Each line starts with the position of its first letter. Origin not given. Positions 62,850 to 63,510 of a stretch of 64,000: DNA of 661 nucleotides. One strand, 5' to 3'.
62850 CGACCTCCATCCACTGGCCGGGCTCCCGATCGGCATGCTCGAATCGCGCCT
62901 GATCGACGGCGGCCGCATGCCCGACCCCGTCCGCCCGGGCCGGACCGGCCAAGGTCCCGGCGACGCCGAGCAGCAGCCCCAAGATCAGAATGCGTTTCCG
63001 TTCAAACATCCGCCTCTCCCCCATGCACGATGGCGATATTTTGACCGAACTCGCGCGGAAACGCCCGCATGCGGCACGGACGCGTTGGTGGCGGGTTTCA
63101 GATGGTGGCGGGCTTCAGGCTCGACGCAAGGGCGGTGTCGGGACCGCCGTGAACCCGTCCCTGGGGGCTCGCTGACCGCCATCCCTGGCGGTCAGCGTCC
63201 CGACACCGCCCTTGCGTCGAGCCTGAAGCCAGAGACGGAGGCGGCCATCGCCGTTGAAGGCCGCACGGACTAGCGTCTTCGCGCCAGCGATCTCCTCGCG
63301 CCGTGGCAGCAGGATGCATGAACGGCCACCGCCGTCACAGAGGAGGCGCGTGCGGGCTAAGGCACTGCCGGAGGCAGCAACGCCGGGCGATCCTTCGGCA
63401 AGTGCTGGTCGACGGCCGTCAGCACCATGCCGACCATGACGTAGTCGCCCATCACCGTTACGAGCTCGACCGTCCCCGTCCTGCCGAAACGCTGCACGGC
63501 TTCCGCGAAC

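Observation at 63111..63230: Repeat copy 4: compensatory base changes in both the inner and outer stems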

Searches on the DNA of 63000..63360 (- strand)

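Call 14: search_rna_families(source=window, start=63000, end=63360, threshold=evalue, max_evalue=10)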
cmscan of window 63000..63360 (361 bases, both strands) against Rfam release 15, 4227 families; matches with E-value up to 10: 7.
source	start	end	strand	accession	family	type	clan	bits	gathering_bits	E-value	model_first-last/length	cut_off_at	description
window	63112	63232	+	RF00102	VA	Gene;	-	28.1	62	0.0096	1-159/159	no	VA RNA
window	63111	63231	+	RF04203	MIR1144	Gene; miRNA;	-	21.9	90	0.089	37-162/197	no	MIR1144 microRNA precursor family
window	63098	63200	+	RF02770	Ysr224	Gene; sRNA;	-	21.8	70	0.01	1-107/107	no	Yersinia sRNA 224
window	63240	63260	+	RF01109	SBRMV1_UPD-PKd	Cis-reg;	-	18.7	33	0.61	1-21/21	no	Pseudoknot of upstream pseudoknot domain (UPD) of the 3'UTR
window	63111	63230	-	RF04203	MIR1144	Gene; miRNA;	-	17.7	90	0.68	37-161/197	no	MIR1144 microRNA precursor family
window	63114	63227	+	RF02423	Bp1_781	Gene; sRNA;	-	15.5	80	0.062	18-132/230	no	Burkholderia sRNA Bp1_Cand871_SIPHT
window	63237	63262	-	RF03032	narK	Cis-reg;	-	13.8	43.2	3.3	31-55/72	no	narK RNA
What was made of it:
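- Tried and rejected: In permissive mode around copy 4, only sub-threshold long-hairpin artefacts appear, such as VA RNA and a microRNA precursor (call 14).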

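Call 65: search_dna_similar(query=window:63105-63235:-, collection=plasmids, mode=distant, max_evalue=0.01, max_rows=30)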
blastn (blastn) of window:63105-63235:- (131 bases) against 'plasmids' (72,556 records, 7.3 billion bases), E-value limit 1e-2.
No match.
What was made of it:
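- Tried and rejected: No BLAST match (call 65).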
